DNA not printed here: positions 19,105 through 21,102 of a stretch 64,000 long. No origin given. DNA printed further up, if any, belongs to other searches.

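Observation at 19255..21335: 565-aa TnpB/Cas12f-like RuvC nuclease with N-terminal zinc finger, followed by a structured RNA region and a mini-array-like pair of 32-bp repeats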

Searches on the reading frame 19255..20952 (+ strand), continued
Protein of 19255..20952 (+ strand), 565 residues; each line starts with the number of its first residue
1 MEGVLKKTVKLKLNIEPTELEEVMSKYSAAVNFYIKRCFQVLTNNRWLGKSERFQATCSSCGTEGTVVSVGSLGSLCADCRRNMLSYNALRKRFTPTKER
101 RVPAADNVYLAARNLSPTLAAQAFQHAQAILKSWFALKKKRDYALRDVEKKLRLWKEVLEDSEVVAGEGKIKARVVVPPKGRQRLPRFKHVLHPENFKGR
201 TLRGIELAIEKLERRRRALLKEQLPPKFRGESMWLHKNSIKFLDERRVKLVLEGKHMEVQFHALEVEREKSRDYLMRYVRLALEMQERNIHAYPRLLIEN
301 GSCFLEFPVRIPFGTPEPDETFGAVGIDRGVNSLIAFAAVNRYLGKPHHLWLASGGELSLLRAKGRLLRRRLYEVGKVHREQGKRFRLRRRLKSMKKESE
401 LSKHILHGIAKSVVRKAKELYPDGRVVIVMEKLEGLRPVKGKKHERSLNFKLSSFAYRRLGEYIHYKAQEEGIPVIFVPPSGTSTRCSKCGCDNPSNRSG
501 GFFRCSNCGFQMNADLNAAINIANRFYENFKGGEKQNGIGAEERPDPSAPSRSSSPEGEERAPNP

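Call 55: search_protein_families(library=pfam, proteins=[L005:7861-8850:+, L005:8855-9139:+, L005:9123-9719:+, L004:7622-9838:+, L004:12272-13105:+, L004:13184-15340:-, L004:15432-16283:+, L004:16367-17620:+], max_evalue=0.001)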
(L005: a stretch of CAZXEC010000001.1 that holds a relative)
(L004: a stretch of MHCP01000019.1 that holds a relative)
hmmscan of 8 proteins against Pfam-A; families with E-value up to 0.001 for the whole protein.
L005:7861-8850:+ (329 aa): 1 family
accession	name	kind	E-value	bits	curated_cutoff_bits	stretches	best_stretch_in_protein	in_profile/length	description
PF01867.21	Cas_Cas1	-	7.2e-71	239.1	22.3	1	8-284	2-281/283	CRISPR associated protein Cas1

L005:8855-9139:+ (94 aa): 1 family
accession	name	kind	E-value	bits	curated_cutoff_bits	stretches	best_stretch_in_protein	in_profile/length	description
PF09827.14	CRISPR_Cas2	-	1.7e-20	73.4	23.8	1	1-74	1-73/74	CRISPR associated protein Cas2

L005:9123-9719:+ (198 aa): 1 family
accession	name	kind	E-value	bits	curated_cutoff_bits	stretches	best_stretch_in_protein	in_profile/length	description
PF01930.23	Cas_Cas4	-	1e-08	35.9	22.7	1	18-186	6-147/160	Domain of unknown function DUF83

L004:7622-9838:+ (738 aa): 3 families
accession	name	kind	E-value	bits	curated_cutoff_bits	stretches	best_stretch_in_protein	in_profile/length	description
PF00476.26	DNA_pol_A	-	8.7e-146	486.2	34.3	1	344-732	2-381/381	DNA polymerase family A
PF02739.22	5_3_exonuc_N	-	4.2e-54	183.1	34.3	1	3-180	1-164/164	5'-3' exonuclease, N-terminal resolvase-like domain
PF01367.25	5_3_exonuc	-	1.5e-30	105.9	40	1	182-275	2-96/97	5'-3' exonuclease, C-terminal SAM fold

L004:12272-13105:+ (277 aa): 1 family
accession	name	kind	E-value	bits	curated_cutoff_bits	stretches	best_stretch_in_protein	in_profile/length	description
PF00561.26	Abhydrolase_1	-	9.2e-10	39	25.8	1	30-108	1-83/245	alpha/beta hydrolase fold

L004:13184-15340:- (718 aa): 3 families
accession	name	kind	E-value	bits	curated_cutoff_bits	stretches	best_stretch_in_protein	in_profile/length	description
PF04203.18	Sortase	-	3.9e-23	82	26.6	1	583-717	1-124/125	Sortase domain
PF05345.18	He_PIG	-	1.3e-10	42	24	1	388-458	3-84/96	Putative Ig domain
PF19755.4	DUF6242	-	5.4e-06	26.9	29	0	191-287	129-217/217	Domain of unknown function (DUF6242)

L004:15432-16283:+ (283 aa): 3 families
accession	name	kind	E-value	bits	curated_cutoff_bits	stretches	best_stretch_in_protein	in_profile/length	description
PF01149.29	Fapy_DNA_glyco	-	1.1e-29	103.9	25.5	1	1-115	1-116/117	Formamidopyrimidine-DNA glycosylase N-terminal domain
PF06831.19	H2TH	-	1e-26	93.2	34.7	1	133-220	2-89/93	Formamidopyrimidine-DNA glycosylase H2TH domain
PF06827.20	zf-FPG_IleRS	-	7.3e-14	51.7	21.3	1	244-272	1-29/30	Zinc finger found in FPG and IleRS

L004:16367-17620:+ (417 aa): 5 families
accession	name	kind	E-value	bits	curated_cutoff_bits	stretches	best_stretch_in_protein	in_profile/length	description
PF00534.26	Glycos_transf_1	-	8.1e-38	130.1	26.4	1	193-356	6-171/172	Glycosyl transferases group 1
PF13692.12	Glyco_trans_1_4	-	1.7e-29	103.3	27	1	203-343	2-142/142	Glycosyl transferases group 1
PF13439.12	Glyco_transf_4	-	4.7e-25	89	28.5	1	14-182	1-169/170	Glycosyltransferase Family 4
PF13579.12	Glyco_trans_4_4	-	6.2e-09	36.8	29.7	1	16-176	2-156/158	Glycosyl transferase 4-like domain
PF13477.12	Glyco_trans_4_2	-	0.00091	19.8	23.4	0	23-121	15-111/139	Glycosyl transferase 4-like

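Call 56: search_protein_families(library=ncbifam, proteins=[P0002, P0003, P0004, L004:9992-11629:+, L005:9722-11479:+], max_evalue=1e-10)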
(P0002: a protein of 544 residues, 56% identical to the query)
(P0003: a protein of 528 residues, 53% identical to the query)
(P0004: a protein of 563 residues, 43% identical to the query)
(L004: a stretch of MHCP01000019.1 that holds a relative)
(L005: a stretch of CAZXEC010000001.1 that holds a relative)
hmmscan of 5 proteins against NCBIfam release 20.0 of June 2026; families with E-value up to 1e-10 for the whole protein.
P0002 (544 aa): 4 families
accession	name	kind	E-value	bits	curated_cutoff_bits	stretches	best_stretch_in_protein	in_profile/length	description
NF049972.1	CRISPR_Cas12f2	exception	2.3e-172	574.4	450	1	9-536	1-524/524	type V CRISPR-associated effector Cas12f2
NF040570.1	guided_TnpB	subfamily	6.2e-43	147.5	100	1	206-530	72-389/389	RNA-guided endonuclease TnpB family protein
TIGR01766.2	TIGR01766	domain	6.5e-13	49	32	1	406-487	2-82/82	IS200/IS605 family accessory protein TnpB-related protein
NF038281.1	IS200_TnpB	exception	1.1e-12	47.8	425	1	368-529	199-357/360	IS200/IS605 family element RNA-guided endonuclease TnpB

P0003 (528 aa): 6 families
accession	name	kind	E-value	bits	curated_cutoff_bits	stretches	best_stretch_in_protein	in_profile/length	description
NF049972.1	CRISPR_Cas12f2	exception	5.1e-135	451.2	450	1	11-524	2-522/524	type V CRISPR-associated effector Cas12f2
NF040570.1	guided_TnpB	subfamily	4.2e-44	151.4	100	1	190-520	68-389/389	RNA-guided endonuclease TnpB family protein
TIGR01766.2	TIGR01766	domain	2.7e-15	56.6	32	1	398-479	6-82/82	IS200/IS605 family accessory protein TnpB-related protein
NF038281.1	IS200_TnpB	exception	6e-13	48.6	425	1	294-519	154-357/360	IS200/IS605 family element RNA-guided endonuclease TnpB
NF038280.1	IS607_TnpB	exception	1.1e-11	44.4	350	1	293-521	177-392/431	IS607 family element RNA-guided endonuclease TnpB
NF045604.1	cas_Cas12e_CasX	equivalog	6.2e-11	41.3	200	0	293-488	573-761/886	type V CRISPR RNA-guided endonuclease Cas12e/CasX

P0004 (563 aa): 3 families
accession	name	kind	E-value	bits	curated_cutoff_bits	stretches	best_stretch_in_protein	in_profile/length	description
NF049972.1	CRISPR_Cas12f2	exception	2.3e-111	373.1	450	1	30-557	2-524/524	type V CRISPR-associated effector Cas12f2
NF040570.1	guided_TnpB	subfamily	6.2e-32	111.3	100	1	251-551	96-389/389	RNA-guided endonuclease TnpB family protein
TIGR01766.2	TIGR01766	domain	4.2e-13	49.6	32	1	432-510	7-82/82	IS200/IS605 family accessory protein TnpB-related protein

L004:9992-11629:+ (545 aa): 3 families
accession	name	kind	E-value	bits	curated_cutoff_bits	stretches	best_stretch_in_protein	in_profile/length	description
NF049972.1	CRISPR_Cas12f2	exception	3.9e-116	388.9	450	1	8-524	3-519/524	type V CRISPR-associated effector Cas12f2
NF040570.1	guided_TnpB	subfamily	4e-38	131.7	100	1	162-522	28-388/389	RNA-guided endonuclease TnpB family protein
TIGR01766.2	TIGR01766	domain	6.7e-14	52.1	32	1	400-482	7-82/82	IS200/IS605 family accessory protein TnpB-related protein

L005:9722-11479:+ (585 aa): 3 families
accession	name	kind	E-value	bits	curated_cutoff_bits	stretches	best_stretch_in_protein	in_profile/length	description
NF049972.1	CRISPR_Cas12f2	exception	1e-108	364.4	450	2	230-583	165-523/524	type V CRISPR-associated effector Cas12f2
NF040570.1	guided_TnpB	subfamily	1e-38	133.6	100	1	219-577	28-388/389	RNA-guided endonuclease TnpB family protein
TIGR01766.2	TIGR01766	domain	2.1e-13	50.6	32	1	452-537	4-82/82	IS200/IS605 family accessory protein TnpB-related protein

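Call 62: predict_structure(alignment_id=A2)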
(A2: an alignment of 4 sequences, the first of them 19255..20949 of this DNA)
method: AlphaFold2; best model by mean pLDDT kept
length: 565 residues; sequences in the alignment: 4
mean_pLDDT: 68.7   pTM: 0.50
mean pLDDT of the five models: 68.7, 68.4, 64.1, 61.9, 56.9
residues with pLDDT >= 90: 85; 70-90: 204; 50-70: 153; < 50: 123
segments of 3 or more residues with pLDDT < 50: 1-4, 163-166, 168-194, 263-269, 332-334, 336-359, 392-397, 435-440, 530-565
pLDDT, mean of each block of 10 residues (from residue 1): 56 82 89 94 90 93 94 93 93 90 91 86 90 88 89 77 47 44 43 52 80 91 75 79 83 82 49 65 71 80 79 54 59 46 43 43 60 65 61 52 67 72 69 54 53 58 75 67 72 78 83 70 58 31 32 32 32
secondary structure, 60 per line:
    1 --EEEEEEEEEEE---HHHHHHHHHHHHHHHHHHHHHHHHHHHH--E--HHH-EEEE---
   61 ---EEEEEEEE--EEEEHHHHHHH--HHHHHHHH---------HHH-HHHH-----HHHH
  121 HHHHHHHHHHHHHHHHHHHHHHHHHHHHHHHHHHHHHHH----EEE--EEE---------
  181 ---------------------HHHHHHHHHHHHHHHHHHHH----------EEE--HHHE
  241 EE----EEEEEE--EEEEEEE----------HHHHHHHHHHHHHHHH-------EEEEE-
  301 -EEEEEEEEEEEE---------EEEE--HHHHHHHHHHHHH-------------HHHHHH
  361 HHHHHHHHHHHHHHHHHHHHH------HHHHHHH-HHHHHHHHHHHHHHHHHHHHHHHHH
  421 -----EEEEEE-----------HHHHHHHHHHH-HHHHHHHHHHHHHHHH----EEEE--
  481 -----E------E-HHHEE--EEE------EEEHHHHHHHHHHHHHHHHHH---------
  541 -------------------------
elements in order: E3-13 H17-44 E54-57 E64-71 E74-77 H78-84 H87-94 H108-111 H117-159 E164-166 E169-171 H202-221 E232-234 E240-242 E247-252 E255-261 H272-287 E295-299 E302-313 E323-326 H329-341 H355-381 H388-394 H396-420 E426-431 H443-453 H455-470 E475-478 E502-504 E511-513 H514-531
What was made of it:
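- Checked: They are predicted disordered, with pLDDT about 31 (call 62).
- Tried and rejected: The AF2 model from a 4-sequence alignment is only moderate (pLDDT 68.7, pTM 0.50, call 62).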

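Call 64: fold_search(model_id=the predicted structure, library=pdb)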
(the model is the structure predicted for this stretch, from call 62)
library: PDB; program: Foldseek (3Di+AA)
matches with E <= 10: 510; with E <= 0.001: 56
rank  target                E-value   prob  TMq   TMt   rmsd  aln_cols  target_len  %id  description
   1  8j3r_A                4.6e-12  1.00  0.33  0.40  11.6       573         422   16  Cryo-EM structure of the AsCas12f-HKRA-sgRNAS3-5v7-target DNA (released 2023-09-27)
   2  8j12_A                2.7e-11  1.00  0.29  0.35  12.6       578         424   15  Cryo-EM structure of the AsCas12f-sgRNA-target DNA ternary complex (released 2023-09-27)
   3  8j1j_A                2.7e-11  1.00  0.28  0.34  15.0       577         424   15  Cryo-EM structure of the AsCas12f-YHAM-sgRNAS3-5v7-target DNA (released 2023-09-27)
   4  8dzj_A                3.3e-11  1.00  0.28  0.33  15.4       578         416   16  Cryo-EM structure of Acidibacillus sulfuroxidans Cas12f in complex with sgRNA and target DNA (released 2023-07-12)
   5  8hr5_A                4.3e-11  1.00  0.28  0.32  17.6       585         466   16  Cryo-EM structure of the CnCas12f1-sgRNA-DNA complex (released 2023-09-06)
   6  8j12_B                6.7e-11  1.00  0.21  0.28  23.2       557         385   15  Cryo-EM structure of the AsCas12f-sgRNA-target DNA ternary complex (released 2023-09-27)
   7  9nzs_A                9.3e-11  1.00  0.26  0.33  16.4       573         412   16  Cryo-EM structure of OsCas12f-gRNA-DNA ternary complex. State III (released 2026-04-08)
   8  7wju_A                1.1e-10  1.00  0.34  0.43   9.9       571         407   14  Cryo-EM structure of the AsCas12f1-sgRNAv1-dsDNA ternary complex (released 2023-01-18)
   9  8i3q_A                1.2e-10  1.00  0.27  0.27  15.2       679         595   15  Cryo-EM structure of Cas12g-sgRNA binary complex (released 2023-09-06)
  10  9nzq_A                1.4e-10  1.00  0.25  0.31  11.3       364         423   21  Cryo-EM structure of OsCas12f-gRNA-DNA ternary complex. State II (released 2026-04-08)
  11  8j3r_B                2.6e-10  1.00  0.25  0.35  19.4       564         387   14  Cryo-EM structure of the AsCas12f-HKRA-sgRNAS3-5v7-target DNA (released 2023-09-27)
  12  8j1j_B                2.6e-10  1.00  0.20  0.26  20.7       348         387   19  Cryo-EM structure of the AsCas12f-YHAM-sgRNAS3-5v7-target DNA (released 2023-09-27)
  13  9nzr_A                9.7e-10  1.00  0.25  0.29  18.9       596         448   16  Structure of Al3Cas12f State II (released 2026-04-08)
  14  9i8y_A                1.1e-09  1.00  0.30  0.38  11.5       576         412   16  SpCas12Cas12f1 in complex with sgRNA and cognate DNA (released 2025-07-23)
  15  9jfq_A                2.0e-09  1.00  0.24  0.27  18.4       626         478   14  Structure of LaTranC complex bound to 27nt complementary DNA substrate, conformation 2 (released 2025-10-08)
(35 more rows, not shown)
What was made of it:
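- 19255..20952 (+): cas12f2 (cas14b-type) gene, 565 aa. It has an N-terminal C4 zinc finger, an intact RuvC triad and a TNB zinc ribbon. The last 30 or so codons are a non-conserved read-through into the tracrRNA gene. The AF2 model best matches solved Cas12f structures (calls 62, 64).
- The closest solved folds are Cas12f (call 64).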

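Call 65: search_protein_representatives(alignment_id=A2)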
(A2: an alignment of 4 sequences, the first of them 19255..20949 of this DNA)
Query: 4 sequences, 542 profile positions. Proteins with E-value up to 0.001 (for the whole library): 16179; up to 1e-10: 4883; up to 1e-30: 59. The best 150 are listed.
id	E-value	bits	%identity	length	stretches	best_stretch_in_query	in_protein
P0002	2.6e-297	1003.2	-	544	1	1-542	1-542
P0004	5.6e-278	939.4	-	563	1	4-542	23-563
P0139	5.4e-140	484.0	-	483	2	200-533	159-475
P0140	3.8e-106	372.3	-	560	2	80-536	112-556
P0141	3.0e-94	333.0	-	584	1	7-536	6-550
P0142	3.7e-94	332.7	-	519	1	7-534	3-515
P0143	2.7e-93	329.9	-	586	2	79-534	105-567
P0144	3.5e-92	326.2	-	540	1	4-534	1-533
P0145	2.5e-89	316.8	-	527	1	6-536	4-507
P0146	5.1e-89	315.7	-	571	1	4-536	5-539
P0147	5.2e-81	289.3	-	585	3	162-537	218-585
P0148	1.4e-69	251.6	-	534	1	9-537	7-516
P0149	2.6e-68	247.4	-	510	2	90-535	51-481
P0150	4.2e-68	246.7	-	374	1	153-516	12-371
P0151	5.5e-62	226.5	-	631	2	306-536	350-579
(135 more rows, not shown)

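Call 66: find_encoding_contigs(protein=P0139, flank=6000, max_places=2)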
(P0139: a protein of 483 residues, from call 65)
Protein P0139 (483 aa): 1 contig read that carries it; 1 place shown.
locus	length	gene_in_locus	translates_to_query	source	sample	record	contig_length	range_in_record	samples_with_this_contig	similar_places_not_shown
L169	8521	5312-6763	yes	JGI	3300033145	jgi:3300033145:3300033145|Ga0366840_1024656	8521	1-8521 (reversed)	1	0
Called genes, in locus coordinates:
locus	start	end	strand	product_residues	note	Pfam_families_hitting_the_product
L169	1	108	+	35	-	?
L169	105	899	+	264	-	-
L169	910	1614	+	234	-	-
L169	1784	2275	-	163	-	PF07790:Pilin_N (weak)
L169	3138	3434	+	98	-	-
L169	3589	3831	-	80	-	PF07362:CcdA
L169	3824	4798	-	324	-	PF00493:MCM (faint), PF00004:AAA, PF07728:AAA_5 (faint)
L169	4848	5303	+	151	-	PF00075:RNase_H, PF13456:RVT_3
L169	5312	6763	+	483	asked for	PF07282:Cas12f1-like_TNB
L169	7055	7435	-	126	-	PF04021:Class_IIIsignal (weak)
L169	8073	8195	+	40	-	-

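Call 67: find_encoding_contigs(protein=P0140, flank=6000, max_places=2)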
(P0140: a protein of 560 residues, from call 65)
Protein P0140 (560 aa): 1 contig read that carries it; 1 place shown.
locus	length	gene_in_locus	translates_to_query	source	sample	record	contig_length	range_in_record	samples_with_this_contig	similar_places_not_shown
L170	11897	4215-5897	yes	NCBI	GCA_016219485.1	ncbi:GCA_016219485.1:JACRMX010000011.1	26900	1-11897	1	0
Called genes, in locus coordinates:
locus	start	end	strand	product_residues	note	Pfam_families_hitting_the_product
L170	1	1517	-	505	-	PF00270:DEAD, PF04851:ResIII, PF22590:Cas3-like_C_2 (faint), PF00271:Helicase_C, PF19306:WHD_Lhr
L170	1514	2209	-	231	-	PF00149:Metallophos (weak)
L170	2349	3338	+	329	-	PF01867:Cas_Cas1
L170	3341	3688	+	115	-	PF09827:CRISPR_Cas2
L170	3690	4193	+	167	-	PF01930:Cas_Cas4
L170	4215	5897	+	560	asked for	PF07282:Cas12f1-like_TNB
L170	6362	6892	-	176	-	PF12844:HTH_19 (weak), PF13560:HTH_31, PF01381:HTH_3, PF00571:CBS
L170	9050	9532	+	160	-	PF02773:S-AdoMet_synt_C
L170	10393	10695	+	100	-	PF05239:PRC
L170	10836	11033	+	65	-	PF18898:DUF5654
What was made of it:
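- More distant members L005 and L170 have cas1-cas2-cas4-cas12f2 operons (calls 55, 67).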

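Call 85: find_related_loci(query=A2, collection=viral_contigs, flank=5000)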
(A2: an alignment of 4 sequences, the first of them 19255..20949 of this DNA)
Query A2 (565 aa) in viral_contigs; peptide patterns used: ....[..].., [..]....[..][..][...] (x = any residue, [..] = any of these).
117 stretches matched a pattern, but none encodes a relative of the query by tblastn (E <= 1e-3).

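Call 88: search_protein_families(library=padloc, proteins=[window:19255-20952:+], max_evalue=0.00001)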
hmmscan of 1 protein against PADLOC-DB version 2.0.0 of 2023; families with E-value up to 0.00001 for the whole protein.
window:19255-20952:+ (565 aa): 22 families
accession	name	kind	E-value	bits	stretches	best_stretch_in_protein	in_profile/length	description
PDLC01673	Cas12f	-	7.9e-55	184.7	1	8-524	3-498/507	CAS-V-F; effector__SPE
PDLC01677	Cas12f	-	3e-52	176.3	1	8-524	3-498/506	Cas14b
PDLC00932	Cas12u3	-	5.3e-31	106.4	1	233-525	120-388/398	Cas12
PDLC01699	Cas12f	-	2.8e-30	103.9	1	233-528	122-392/399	CAS-V-F; effector__SPE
PDLC01691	Cas12f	-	4.9e-26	90.4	1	206-525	70-328/332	CAS-V-F; effector__SPE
PDLC01039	Csx1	-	2.4e-23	81.2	1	210-523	66-308/315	found elsewhere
PDLC00933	Cas12u4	-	5.1e-21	73.1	1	321-554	240-466/488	Cas12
PDLC01700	Cas12f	-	4.5e-20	70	1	309-551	214-450/458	CAS-V-F; effector__SPE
PDLC01674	Cas12f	-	1.1e-14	52.3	1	319-529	174-361/389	CAS-V-F; effector__SPE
PDLC01678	Cas12f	-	1.1e-14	52.3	1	319-529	174-361/389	Cas14c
PDLC01654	Cas12b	-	2e-14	51.4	1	366-528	445-618/664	CAS-V-B; effector__SPE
PDLC01656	Cas12b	-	2e-14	51.4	1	366-528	445-618/664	Cas12b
PDLC01672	Cas12f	-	1.3e-12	45.4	1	299-531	256-483/486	CAS-V-F; effector__SPE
PDLC01655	Cas12b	-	4.7e-11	39.7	1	356-526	489-672/720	CAS-V-B; effector__SPE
PDLC01702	Cas12g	-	5.1e-11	39.6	1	414-529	630-748/754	Cas12g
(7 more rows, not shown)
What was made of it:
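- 19255..20952 (+): PADLOC Cas14b model full length (call 88).
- On Type V-F2 CRISPR-Cas (Cas12f2 / Cas14b): PADLOC Cas14b model at 176 bits, full length (call 88).
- The PADLOC Cas14b model also matches full length (call 88).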
